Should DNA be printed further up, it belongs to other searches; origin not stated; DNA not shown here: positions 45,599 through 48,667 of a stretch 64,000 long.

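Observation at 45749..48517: Single-chain SbcCD/Mre11-Rad50 analogue: PHP nuclease domain fused to a coiled-coil ABC ATPase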

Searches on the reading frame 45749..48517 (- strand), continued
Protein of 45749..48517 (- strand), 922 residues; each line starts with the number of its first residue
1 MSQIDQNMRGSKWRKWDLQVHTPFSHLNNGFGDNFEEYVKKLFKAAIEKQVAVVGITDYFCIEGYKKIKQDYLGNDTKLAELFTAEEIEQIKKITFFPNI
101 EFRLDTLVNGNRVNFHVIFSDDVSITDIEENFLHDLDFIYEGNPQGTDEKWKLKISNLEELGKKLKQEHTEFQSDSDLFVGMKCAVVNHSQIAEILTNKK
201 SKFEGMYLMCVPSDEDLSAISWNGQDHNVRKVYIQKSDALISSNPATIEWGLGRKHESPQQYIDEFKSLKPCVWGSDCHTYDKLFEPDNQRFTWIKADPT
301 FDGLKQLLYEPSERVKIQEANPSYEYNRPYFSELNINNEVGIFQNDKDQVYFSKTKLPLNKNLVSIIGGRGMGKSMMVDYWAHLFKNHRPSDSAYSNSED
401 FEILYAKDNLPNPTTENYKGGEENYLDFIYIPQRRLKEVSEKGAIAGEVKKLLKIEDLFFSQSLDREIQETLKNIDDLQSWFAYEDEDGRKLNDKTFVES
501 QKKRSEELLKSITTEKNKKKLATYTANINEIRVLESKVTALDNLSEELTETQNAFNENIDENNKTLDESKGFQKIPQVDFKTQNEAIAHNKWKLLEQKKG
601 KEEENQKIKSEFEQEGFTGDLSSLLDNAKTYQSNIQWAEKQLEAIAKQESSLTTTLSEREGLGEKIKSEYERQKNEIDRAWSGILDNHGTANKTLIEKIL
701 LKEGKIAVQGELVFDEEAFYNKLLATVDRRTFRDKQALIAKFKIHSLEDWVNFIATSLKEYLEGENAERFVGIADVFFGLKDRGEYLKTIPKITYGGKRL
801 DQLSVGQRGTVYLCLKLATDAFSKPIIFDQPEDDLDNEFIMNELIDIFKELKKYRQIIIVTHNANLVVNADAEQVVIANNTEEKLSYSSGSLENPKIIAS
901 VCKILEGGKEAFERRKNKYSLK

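Call 36: predict_structure(alignment_id=A1)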
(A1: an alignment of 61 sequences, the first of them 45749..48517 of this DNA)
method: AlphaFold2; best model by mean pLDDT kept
length: 922 residues; sequences in the alignment: 61
mean_pLDDT: 89.4   pTM: 0.73
mean pLDDT of the five models: 89.4, 88.9, 86.9, 85.8, 85.2
residues with pLDDT >= 90: 570; 70-90: 329; 50-70: 20; < 50: 3
segments of 3 or more residues with pLDDT < 50: 1-3
pLDDT, mean of each block of 10 residues (from residue 1): 67 96 91 95 97 96 96 95 96 96 89 93 96 93 84 95 94 93 92 94 94 90 82 94 95 92 93 95 94 96 93 94 94 96 88 96 94 93 91 89 96 95 93 79 74 86 93 92 88 88 84 70 80 85 90 91 87 90 91 90 84 67 76 84 91 92 95 93 79 79 83 93 88 87 93 92 84 90 91 87 79 85 90 72 85 94 91 96 95 94 92 87 69
secondary structure, 60 per line:
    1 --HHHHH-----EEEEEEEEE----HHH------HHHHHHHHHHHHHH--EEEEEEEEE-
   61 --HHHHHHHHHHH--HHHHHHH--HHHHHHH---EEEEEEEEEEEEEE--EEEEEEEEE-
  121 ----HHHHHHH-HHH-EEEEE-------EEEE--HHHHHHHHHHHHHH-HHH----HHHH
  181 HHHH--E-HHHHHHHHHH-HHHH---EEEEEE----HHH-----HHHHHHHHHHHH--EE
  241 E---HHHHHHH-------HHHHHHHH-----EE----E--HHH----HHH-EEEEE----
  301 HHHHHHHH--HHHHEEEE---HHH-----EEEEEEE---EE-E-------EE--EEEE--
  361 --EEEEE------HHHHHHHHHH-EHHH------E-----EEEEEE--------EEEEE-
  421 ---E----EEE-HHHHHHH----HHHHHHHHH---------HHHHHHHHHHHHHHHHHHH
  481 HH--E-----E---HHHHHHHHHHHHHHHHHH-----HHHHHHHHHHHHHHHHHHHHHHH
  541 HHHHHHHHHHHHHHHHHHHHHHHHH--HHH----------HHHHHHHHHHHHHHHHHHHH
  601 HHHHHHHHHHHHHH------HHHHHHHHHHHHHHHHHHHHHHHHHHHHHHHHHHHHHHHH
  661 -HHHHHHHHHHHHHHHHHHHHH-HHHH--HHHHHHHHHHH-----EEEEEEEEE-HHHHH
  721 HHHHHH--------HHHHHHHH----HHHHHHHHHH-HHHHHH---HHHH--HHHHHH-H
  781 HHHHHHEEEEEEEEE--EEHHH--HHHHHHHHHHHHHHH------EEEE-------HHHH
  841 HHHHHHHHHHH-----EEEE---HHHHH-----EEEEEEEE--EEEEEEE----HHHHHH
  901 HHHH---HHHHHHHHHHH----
elements in order (helices of 4 or more, strands of 3 or more residues): H3-7 E13-21 H35-48 E51-59 H63-73 H76-82 H85-91 E95-108 E111-119 H125-131 E137-141 E149-152 H155-168 H177-184 H189-198 H200-203 E207-212 H225-236 E239-241 H245-251 H259-266 E292-296 H301-308 H311-314 E315-318 E330-336 E355-358 E363-367 H374-383 E401-406 E415-419 E429-431 H433-439 H444-452 H462-482 H495-512 H518-565 H581-614 H621-660 H662-682 H684-687 H690-700 E706-714 H716-726 H735-742 H747-756 H758-763 H767-770 H773-778 H780-786 E787-795 H805-819 E826-829 H837-851 E857-860 H864-868 E874-881 E884-890 H895-904 H908-918

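Call 39: search_protein_families(library=pfam, alignment_id=A2, max_evalue=0.0001)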
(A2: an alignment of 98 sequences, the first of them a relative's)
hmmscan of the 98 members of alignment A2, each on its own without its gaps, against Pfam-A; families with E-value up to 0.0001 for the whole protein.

A. member 1, L001:4578-7115:+ (846 aa): 5 families
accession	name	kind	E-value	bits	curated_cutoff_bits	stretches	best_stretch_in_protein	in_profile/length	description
PF04851.21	ResIII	-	8.4e-40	136.8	22.5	1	197-349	4-163/164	Type III restriction enzyme, res subunit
PF18766.7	SWI2_SNF2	-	1e-14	55.2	26.7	1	201-351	2-158/221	SWI2/SNF2 ATPase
PF00270.35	DEAD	-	4.9e-13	49.6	26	1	198-351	1-163/167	DEAD/DEAH box helicase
PF04313.20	HSDR_N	-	3.1e-06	27.6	25.1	1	61-128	120-195/198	Type I restriction enzyme R protein N terminus (HSDR_N)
PF13588.12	HSDR_N_2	-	1.4e-05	25.6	25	1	64-129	34-100/110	Type I restriction enzyme R protein N terminus (HSDR_N)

B. families by the number of members that match (of 98 scanned): 133 families (the first 25 are shown)
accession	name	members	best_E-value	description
PF04851.21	ResIII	5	8.4e-40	Type III restriction enzyme, res subunit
PF02384.22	N6_Mtase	4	6.3e-59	N-6 DNA Methylase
PF02463.25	SMC_N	4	3.7e-14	RecF/RecN/SMC N terminal domain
PF00270.35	DEAD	4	4.9e-13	DEAD/DEAH box helicase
PF18766.7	SWI2_SNF2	3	3.8e-77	SWI2/SNF2 ATPase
PF04313.20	HSDR_N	3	2.8e-43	Type I restriction enzyme R protein N terminus (HSDR_N)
PF07669.17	Eco57I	3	2e-23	Eco57I restriction-modification methylase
PF13304.12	AAA_21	3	3.6e-17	AAA domain, putative AbiEii toxin, Type IV TA system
PF13175.12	AAA_15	2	5.6e-36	AAA ATPase domain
PF01420.25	Methylase_S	2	1.3e-30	Type I restriction modification DNA specificity domain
PF00005.33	ABC_tran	2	2e-30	ABC transporter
PF04471.18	Mrr_cat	2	4e-27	Restriction endonuclease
PF00107.32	ADH_zinc_N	2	1e-21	Zinc-binding dehydrogenase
PF21980.2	MksE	2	1.4e-21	Condensin complex protein MksE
PF22679.2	T1R_D3-like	2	1.6e-21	Type I restriction enzyme subunit R domain 3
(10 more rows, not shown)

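Call 40: fold_search(model_id=the predicted structure, library=pdb)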
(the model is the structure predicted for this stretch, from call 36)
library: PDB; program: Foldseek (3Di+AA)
matches with E <= 10: 961; with E <= 0.001: 74
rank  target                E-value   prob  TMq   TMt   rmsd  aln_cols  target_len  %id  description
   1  5xei                  1.6e-10  1.00  0.20  0.33  25.7       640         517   15  Crystal structure of the Smc head domain with a coiled coil and joint derived from Pyrococcus yayanosii (released 2017-06-07)
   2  7w1m_B                3.2e-08  1.00  0.21  0.34  24.8       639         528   13  Cryo-EM structure of human cohesin-CTCF-DNA complex (released 2023-05-31)
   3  9f5w_B                5.7e-08  1.00  0.26  0.41  19.6       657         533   12  Human condensin II - M18BP1 complex (released 2025-07-02)
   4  6wge_B                1.2e-07  1.00  0.21  0.37  20.8       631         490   14  Cryo-EM structure of human Cohesin-NIPBL-DNA complex without STAG1 (released 2020-05-20)
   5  9qxu_B                1.4e-07  1.00  0.17  0.20  37.0       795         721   11  JetABC DNA loaded state monomer (open) (released 2025-10-01)
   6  8dk2_D                1.7e-07  1.00  0.16  0.19  39.9       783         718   11  CryoEM structure of Pseudomonas aeruginosa PA14 JetABC in an unclamped state trapped in ATP dependent dimeric form (released 2022-10-05)
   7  8roh_A                2.0e-07  1.00  0.20  0.41  22.0       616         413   12  Human cohesin SMC3-HD(EQ)/RAD21-N complex - Apo conformation (released 2024-09-11)
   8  9qxt_A                2.2e-07  1.00  0.18  0.21  38.0       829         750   11  E. coli JetABC dimer in the DNA boarding-holding state (released 2025-10-01)
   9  8rol_A                3.0e-07  1.00  0.21  0.42  25.1       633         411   13  Human cohesin SMC3-HD(EQ)/RAD21-N complex - ATP-Mg-bound conformation - Form 2 (released 2024-09-11)
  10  9q9m_A                3.5e-07  1.00  0.21  0.38  17.1       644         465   11  Cryo-EM structure of human Mre11-Rad50-Nbs1 (MRN) complex bound to DNA and telomeric factor TRF2 (released 2025-10-01)
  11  8dk2_C                4.4e-07  1.00  0.16  0.20  40.8       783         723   11  CryoEM structure of Pseudomonas aeruginosa PA14 JetABC in an unclamped state trapped in ATP dependent dimeric form (released 2022-10-05)
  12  7q2x_B                4.7e-07  1.00  0.19  0.40  22.9       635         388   11  Cryo-EM structure of clamped S.cerevisiae condensin-DNA complex (Form I) (released 2022-03-23)
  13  7qen_B                4.9e-07  1.00  0.22  0.44  11.4       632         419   10  S.c. Condensin core in DNA- and ATP-bound state (released 2022-06-15)
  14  8q72_A                4.9e-07  1.00  0.18  0.22  38.1       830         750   11  E. coli plasmid-borne JetABCD(E248A) core in a cleavage-competent state (released 2024-01-31)
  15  9q9i_A                6.0e-07  1.00  0.21  0.37  17.5       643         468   12  Cryo-EM structure of human Mre11-Rad50-Nbs1 complex bound to DNA (released 2025-10-01)
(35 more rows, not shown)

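Call 42: search_protein_families(library=ncbifam, proteins=[L008:7983-10763:+, L018:7995-10661:+, L019:7995-10685:+, L040:7992-10949:+, L035:7962-10766:+, L052:7944-10952:+, L022:7989-10763:+, L026:7989-10946:+, L061:7878-10835:+, L068:7212-9971:+], max_evalue=1e-20)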
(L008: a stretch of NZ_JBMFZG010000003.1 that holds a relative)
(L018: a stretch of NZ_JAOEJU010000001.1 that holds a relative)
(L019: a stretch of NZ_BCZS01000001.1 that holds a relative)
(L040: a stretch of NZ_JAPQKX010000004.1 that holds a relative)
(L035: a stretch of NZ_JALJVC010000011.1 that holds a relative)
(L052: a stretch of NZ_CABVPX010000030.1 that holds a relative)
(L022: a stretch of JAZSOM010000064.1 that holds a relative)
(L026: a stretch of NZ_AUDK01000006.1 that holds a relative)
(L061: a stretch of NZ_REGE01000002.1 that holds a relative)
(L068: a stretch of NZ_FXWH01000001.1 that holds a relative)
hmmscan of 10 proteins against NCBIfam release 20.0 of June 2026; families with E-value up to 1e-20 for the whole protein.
L008:7983-10763:+ (927 aa): 3 families
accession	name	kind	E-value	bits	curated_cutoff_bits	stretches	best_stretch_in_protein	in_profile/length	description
NF045780.1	TrlF_fam_ATP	equivalog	1.1e-159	534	350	1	7-924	1-944/944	TrlF family AAA-like ATPase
NF045781.1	Spaf1101_AAA_ATP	equivalog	5.2e-41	141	475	1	662-926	554-835/836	Spaf_1101 family AAA-like ATPase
NF042955.1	Ppl_antiphage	equivalog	2.1e-36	125.2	1000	1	800-919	760-878/882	anti-phage protein Ppl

L018:7995-10661:+ (889 aa): 3 families
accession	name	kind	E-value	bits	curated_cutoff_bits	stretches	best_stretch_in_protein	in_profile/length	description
NF045780.1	TrlF_fam_ATP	equivalog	1.9e-160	536.6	350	1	5-888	2-944/944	TrlF family AAA-like ATPase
NF045781.1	Spaf1101_AAA_ATP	equivalog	1.2e-42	146.4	475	1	760-887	707-832/836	Spaf_1101 family AAA-like ATPase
NF042955.1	Ppl_antiphage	equivalog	1.4e-32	112.6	1000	0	760-883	762-878/882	anti-phage protein Ppl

L019:7995-10685:+ (897 aa): 3 families
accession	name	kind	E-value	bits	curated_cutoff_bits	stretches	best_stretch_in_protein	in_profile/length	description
NF045780.1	TrlF_fam_ATP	equivalog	3e-159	532.6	350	1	8-890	2-944/944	TrlF family AAA-like ATPase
NF045781.1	Spaf1101_AAA_ATP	equivalog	1.1e-44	153.1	475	1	762-890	707-833/836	Spaf_1101 family AAA-like ATPase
NF042955.1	Ppl_antiphage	equivalog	3.7e-37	127.7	1000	1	762-885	762-878/882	anti-phage protein Ppl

L040:7992-10949:+ (986 aa): 3 families
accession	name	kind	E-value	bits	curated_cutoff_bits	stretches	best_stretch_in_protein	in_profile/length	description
NF045780.1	TrlF_fam_ATP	equivalog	1.5e-190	636.2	350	1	4-984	1-944/944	TrlF family AAA-like ATPase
NF045781.1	Spaf1101_AAA_ATP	equivalog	3.1e-27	95.4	475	1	784-920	647-791/836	Spaf_1101 family AAA-like ATPase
NF042955.1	Ppl_antiphage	equivalog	2.8e-24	85.1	1000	1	270-921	189-842/882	anti-phage protein Ppl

L035:7962-10766:+ (935 aa): 3 families
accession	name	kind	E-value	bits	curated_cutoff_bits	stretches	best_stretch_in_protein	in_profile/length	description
NF045780.1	TrlF_fam_ATP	equivalog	8.2e-165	551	350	1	14-932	1-944/944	TrlF family AAA-like ATPase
NF045781.1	Spaf1101_AAA_ATP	equivalog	2.1e-38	132.4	475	1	601-933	498-834/836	Spaf_1101 family AAA-like ATPase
NF042955.1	Ppl_antiphage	equivalog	3.6e-31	107.9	1000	0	473-927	450-878/882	anti-phage protein Ppl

L052:7944-10952:+ (1003 aa): 3 families
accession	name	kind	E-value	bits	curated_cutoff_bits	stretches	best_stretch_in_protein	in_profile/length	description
NF045780.1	TrlF_fam_ATP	equivalog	2.6e-206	688.4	350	1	23-999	1-943/944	TrlF family AAA-like ATPase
NF045781.1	Spaf1101_AAA_ATP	equivalog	4.5e-40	137.8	475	1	872-997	708-830/836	Spaf_1101 family AAA-like ATPase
NF042955.1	Ppl_antiphage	equivalog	1.1e-33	116.3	1000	1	855-999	745-882/882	anti-phage protein Ppl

L022:7989-10763:+ (925 aa): 3 families
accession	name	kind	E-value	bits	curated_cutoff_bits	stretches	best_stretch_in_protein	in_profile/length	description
NF045780.1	TrlF_fam_ATP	equivalog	3.2e-166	555.7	350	1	5-924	1-944/944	TrlF family AAA-like ATPase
NF045781.1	Spaf1101_AAA_ATP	equivalog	1.1e-29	103.5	475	1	549-862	473-795/836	Spaf_1101 family AAA-like ATPase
NF042955.1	Ppl_antiphage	equivalog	9.8e-25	86.6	1000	0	452-919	418-878/882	anti-phage protein Ppl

L026:7989-10946:+ (986 aa): 3 families
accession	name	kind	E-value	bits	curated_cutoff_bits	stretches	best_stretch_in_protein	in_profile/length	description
NF045780.1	TrlF_fam_ATP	equivalog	2.7e-188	628.7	350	1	5-984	2-944/944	TrlF family AAA-like ATPase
NF045781.1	Spaf1101_AAA_ATP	equivalog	1.7e-32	112.8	475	1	841-924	709-795/836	Spaf_1101 family AAA-like ATPase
NF042955.1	Ppl_antiphage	equivalog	2.2e-29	102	1000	0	836-921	759-842/882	anti-phage protein Ppl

L061:7878-10835:+ (986 aa): 3 families
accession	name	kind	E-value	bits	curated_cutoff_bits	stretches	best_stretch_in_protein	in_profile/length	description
NF045780.1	TrlF_fam_ATP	equivalog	6.8e-148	495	350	1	42-985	1-944/944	TrlF family AAA-like ATPase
NF045781.1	Spaf1101_AAA_ATP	equivalog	7.3e-31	107.4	475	1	852-985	717-833/836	Spaf_1101 family AAA-like ATPase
NF042955.1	Ppl_antiphage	equivalog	2.8e-24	85.1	1000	0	847-924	767-842/882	anti-phage protein Ppl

L068:7212-9971:+ (920 aa): 3 families
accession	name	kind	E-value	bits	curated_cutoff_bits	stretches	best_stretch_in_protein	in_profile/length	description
NF045780.1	TrlF_fam_ATP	equivalog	5.5e-124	415.9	350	1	91-916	35-943/944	TrlF family AAA-like ATPase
NF045781.1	Spaf1101_AAA_ATP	equivalog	8.6e-39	133.6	475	1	776-918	710-834/836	Spaf_1101 family AAA-like ATPase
NF042955.1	Ppl_antiphage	equivalog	1.1e-24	86.5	1000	0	774-912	763-878/882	anti-phage protein Ppl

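Call 45: search_dna_similar(query=window:45749-48517:-, collection=phages, mode=protein, max_rows=25)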
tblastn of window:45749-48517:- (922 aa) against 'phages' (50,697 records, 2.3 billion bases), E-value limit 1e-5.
Records with a match: 7; places in all: 7; records where one place covers at least 80% of the query: 0.
Best place of each record, by identity: <60% 7.
By first word of the organism name: Yersinia 2; Listeria 2; Microcystis 1; Vibrio 1; Streptococcus 1.
By host as written in the record: Yersinia enterocolitica 2; Listeria monocytogenes 2; Microcystis wesenbergii 1; Vibrio cyclitrophicus 10N.286.54.E11 1; Streptococcus suis ZKB4 1.
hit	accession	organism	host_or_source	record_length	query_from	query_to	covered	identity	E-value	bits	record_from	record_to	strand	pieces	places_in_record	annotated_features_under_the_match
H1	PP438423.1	Microcystis phage Mwe-JY31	Microcystis wesenbergii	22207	9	919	54%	32.4%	3e-26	230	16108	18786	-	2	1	hypothetical protein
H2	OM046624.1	Yersinia phage vB_YenM_42.18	Yersinia enterocolitica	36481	798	921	13%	44.0%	3e-20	103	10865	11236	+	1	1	chromosome partition protein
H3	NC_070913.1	Yersinia phage vB_YenM_42.18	Yersinia enterocolitica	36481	798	921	13%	44.0%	3e-20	103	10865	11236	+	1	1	chromosome partition protein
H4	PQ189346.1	Vibrio phage 10N.286.54.E11_PE001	Vibrio cyclitrophicus 10N.286.54.E11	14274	798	921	13%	42.1%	2e-20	103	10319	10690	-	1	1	hypothetical protein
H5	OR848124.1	Listeria phage LM 4-14-1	Listeria monocytogenes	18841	793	921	14%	40.3%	1e-17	94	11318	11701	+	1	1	record has no annotation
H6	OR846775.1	Listeria phage LM 4-11-1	Listeria monocytogenes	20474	793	921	14%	40.3%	1e-17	94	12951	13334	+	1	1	record has no annotation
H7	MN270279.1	Streptococcus phage phi-SsuZKB4_rum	Streptococcus suis ZKB4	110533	798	919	13%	37.3%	2e-13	81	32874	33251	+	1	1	hypothetical protein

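Call 48: find_encoding_contigs(protein=window:45749-48517:-, flank=2000, max_places=4)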
Protein window:45749-48517:- (922 aa): no gene with exactly this product is on record in the collection.
